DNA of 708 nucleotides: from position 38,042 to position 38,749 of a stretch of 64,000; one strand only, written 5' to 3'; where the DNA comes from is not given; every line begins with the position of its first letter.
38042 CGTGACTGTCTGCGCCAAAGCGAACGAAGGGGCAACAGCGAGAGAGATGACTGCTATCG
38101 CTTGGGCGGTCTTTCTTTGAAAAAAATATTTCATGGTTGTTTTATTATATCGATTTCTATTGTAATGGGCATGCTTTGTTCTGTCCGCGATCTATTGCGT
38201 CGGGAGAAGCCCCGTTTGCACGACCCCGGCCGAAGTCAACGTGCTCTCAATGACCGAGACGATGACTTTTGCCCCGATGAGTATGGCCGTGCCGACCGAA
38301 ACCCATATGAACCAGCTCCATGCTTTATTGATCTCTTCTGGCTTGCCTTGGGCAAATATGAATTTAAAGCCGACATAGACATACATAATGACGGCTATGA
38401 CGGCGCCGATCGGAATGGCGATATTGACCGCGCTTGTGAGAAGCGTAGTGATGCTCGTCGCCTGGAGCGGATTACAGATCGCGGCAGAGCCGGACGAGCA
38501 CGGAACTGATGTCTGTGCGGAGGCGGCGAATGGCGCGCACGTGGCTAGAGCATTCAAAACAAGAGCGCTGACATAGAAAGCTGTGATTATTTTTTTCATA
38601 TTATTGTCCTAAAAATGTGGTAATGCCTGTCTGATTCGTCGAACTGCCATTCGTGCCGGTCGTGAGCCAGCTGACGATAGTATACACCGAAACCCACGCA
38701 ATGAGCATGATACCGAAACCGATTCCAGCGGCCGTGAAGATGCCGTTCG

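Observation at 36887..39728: Tandem array of five paralogous proteins sharing a VirB2/TrbC-like two-TM hairpin, one fused to a large S/T/N-rich ectodomain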

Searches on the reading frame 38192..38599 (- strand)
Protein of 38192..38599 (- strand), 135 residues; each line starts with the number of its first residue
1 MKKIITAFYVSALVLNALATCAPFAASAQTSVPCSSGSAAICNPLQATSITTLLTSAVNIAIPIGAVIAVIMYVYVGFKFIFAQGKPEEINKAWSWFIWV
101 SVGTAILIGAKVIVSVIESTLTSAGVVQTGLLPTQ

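Call 3: search_protein_families(library=pfam, proteins=[window:38192-38599:-], max_evalue=1)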
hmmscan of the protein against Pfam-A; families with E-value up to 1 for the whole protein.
window:38192-38599:- (135 aa): 4 families
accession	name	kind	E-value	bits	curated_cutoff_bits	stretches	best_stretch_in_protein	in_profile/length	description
PF18895.5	T4SS_pilin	-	9.4e-12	45.3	26.6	1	48-117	3-71/71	Type IV secretion system pilin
PF04956.18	TrbC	-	1.9e-07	31.6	27.9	1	4-116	6-97/98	TrbC/VIRB2 pilin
PF13572.11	DUF4134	-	0.0034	18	26.5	1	15-97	3-76/93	Domain of unknown function (DUF4134)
PF06687.17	SUR7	-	0.071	13.2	29.6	1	3-107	107-197/201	SUR7/PalI family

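Call 19: search_protein_families(library=ncbifam, proteins=[window:38192-38599:-], max_evalue=0.01)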
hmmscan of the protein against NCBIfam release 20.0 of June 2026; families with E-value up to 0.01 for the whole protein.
window:38192-38599:- (135 aa): 3 families
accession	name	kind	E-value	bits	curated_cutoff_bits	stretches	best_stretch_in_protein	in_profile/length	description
NF045849.1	ICE_MMCAP2_0565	equivalog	0.00018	21.1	40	1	47-120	6-79/80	Mbov_0395 family pilin-like conjugal transfer protein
NF001391.0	PRK00281.1-5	equivalog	0.0012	18.3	293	1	36-114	27-102/279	undecaprenyl-diphosphate phosphatase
NF008133.1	PRK10881.1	equivalog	0.0081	15.7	450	0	55-106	9-64/377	Ni/Fe-hydrogenase cytochrome b subunit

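Call 51: predict_structure(alignment_id=A5)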
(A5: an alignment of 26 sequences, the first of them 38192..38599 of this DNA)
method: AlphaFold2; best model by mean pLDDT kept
length: 135 residues; sequences in the alignment: 26
mean_pLDDT: 65.9   pTM: 0.43
mean pLDDT of the five models: 65.9, 63.5, 61.4, 59.8, 59.1
residues with pLDDT >= 90: 0; 70-90: 60; 50-70: 42; < 50: 33
segments of 3 or more residues with pLDDT < 50: 24-33, 35-39, 41-47, 127-135
pLDDT, mean of each block of 10 residues (from residue 1): 57 58 47 47 51 70 82 85 81 85 83 70 51 42
secondary structure, 60 per line:
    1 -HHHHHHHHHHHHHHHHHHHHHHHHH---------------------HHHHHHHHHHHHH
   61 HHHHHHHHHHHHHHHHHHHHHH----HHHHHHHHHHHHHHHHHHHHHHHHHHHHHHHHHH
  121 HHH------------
elements in order: H2-26 H48-82 H87-123

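Call 53: search_solved_structures(query=A5, max_evalue=10)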
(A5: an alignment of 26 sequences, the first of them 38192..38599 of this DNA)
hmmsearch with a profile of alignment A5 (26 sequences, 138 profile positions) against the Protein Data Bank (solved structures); distinct sequences matched with E-value up to 10: 3.
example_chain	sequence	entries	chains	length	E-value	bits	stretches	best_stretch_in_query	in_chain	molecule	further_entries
1ifp_A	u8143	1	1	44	0.28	14.2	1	51-87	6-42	MAJOR COAT PROTEIN ASSEMBLY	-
9vfc_A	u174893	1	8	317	0.48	13.5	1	87-122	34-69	heliorhodopsin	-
7jro_g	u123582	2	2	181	1.1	12.2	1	33-72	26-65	cytochrome c oxidase subunit 6b-1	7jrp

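Call 56: fold_search(model_id=the predicted structure, library=pdb)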
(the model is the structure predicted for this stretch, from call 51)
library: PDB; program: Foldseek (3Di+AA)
matches with E <= 10: 42; with E <= 0.001: 0
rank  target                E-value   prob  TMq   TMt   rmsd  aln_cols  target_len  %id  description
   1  5n9j_Z                2.1e+00  0.47  0.42  0.46   6.6        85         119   10  Core Mediator of transcriptional regulation (released 2017-05-17)
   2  8h2j_B                3.1e+00  0.35  0.35  0.48   4.0        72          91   12  Structure of Acb2 complexed with 3',3'-cGAMP (released 2023-02-22)
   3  2wdq_C                3.7e+00  0.16  0.30  0.33   6.0        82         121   15  E. coli succinate:quinone oxidoreductase (SQR) with carboxin bound (released 2009-08-25)
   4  9n61_A                3.7e+00  0.08  0.24  0.07  14.4       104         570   15  Transporter associated with antigen processing (TAP) bound to the 9-mer peptide RRYQKSTEL and ATP (released 2025-09-03)
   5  3etx_B                4.1e+00  0.63  0.47  0.58   2.4        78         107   12  Crystal structure of bacterial adhesin FadA L14A mutant (released 2008-12-02)
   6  1skv_A                4.1e+00  0.16  0.26  0.48   5.2        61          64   10  Crystal Structure of D-63 from Sulfolobus Spindle Virus 1 (released 2004-07-13)
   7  6s1k_E                4.4e+00  0.12  0.29  0.33   5.2        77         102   13  E. coli Core Signaling Unit, carrying QQQQ receptor mutation (released 2020-01-22)
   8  8h2x_D                4.7e+00  0.25  0.35  0.49   3.7        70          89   13  Structure of Acb2 (released 2023-02-22)
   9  2axt_Z                4.7e+00  0.12  0.25  0.44   5.4        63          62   14  Crystal Structure of Photosystem II from Thermosynechococcus elongatus (released 2005-12-27)
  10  1ijp_MODEL_1_A        4.9e+00  0.33  0.40  0.62   2.7        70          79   17  Solution Structure of Ala20Pro/Pro64Ala substituted subunit c of Escherichia coli ATP synthase (released 2002-03-27)
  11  8c29_Z                5.3e+00  0.11  0.24  0.43   5.3        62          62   16  Cryo-EM structure of photosystem II C2S2 supercomplex from Norway spruce (Picea abies) at 2.8 Angstrom resolution (released 2023-07-26)
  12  1l6t_MODEL_1_A        5.6e+00  0.23  0.36  0.55   3.5        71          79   13  STRUCTURE OF ALA24/ASP61 TO ASP24/ASN61 SUBSTITUTED SUBUNIT C OF ESCHERICHIA COLI ATP SYNTHASE (released 2002-07-24)
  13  3etx_A                5.9e+00  0.47  0.47  0.59   2.2        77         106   12  Crystal structure of bacterial adhesin FadA L14A mutant (released 2008-12-02)
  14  6r2g_A                5.9e+00  0.14  0.38  0.35   5.8        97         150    9  Crystal structure of a single-chain protein mimetic of the gp41 NHR trimer in complex with the synthetic CHR peptide C (released 2019-07-10)
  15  7oui_Z                5.9e+00  0.10  0.25  0.43   5.4        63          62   17  Structure of C2S2M2-type Photosystem supercomplex from Arabidopsis thaliana (digitonin-extracted) (released 2021-08-18)
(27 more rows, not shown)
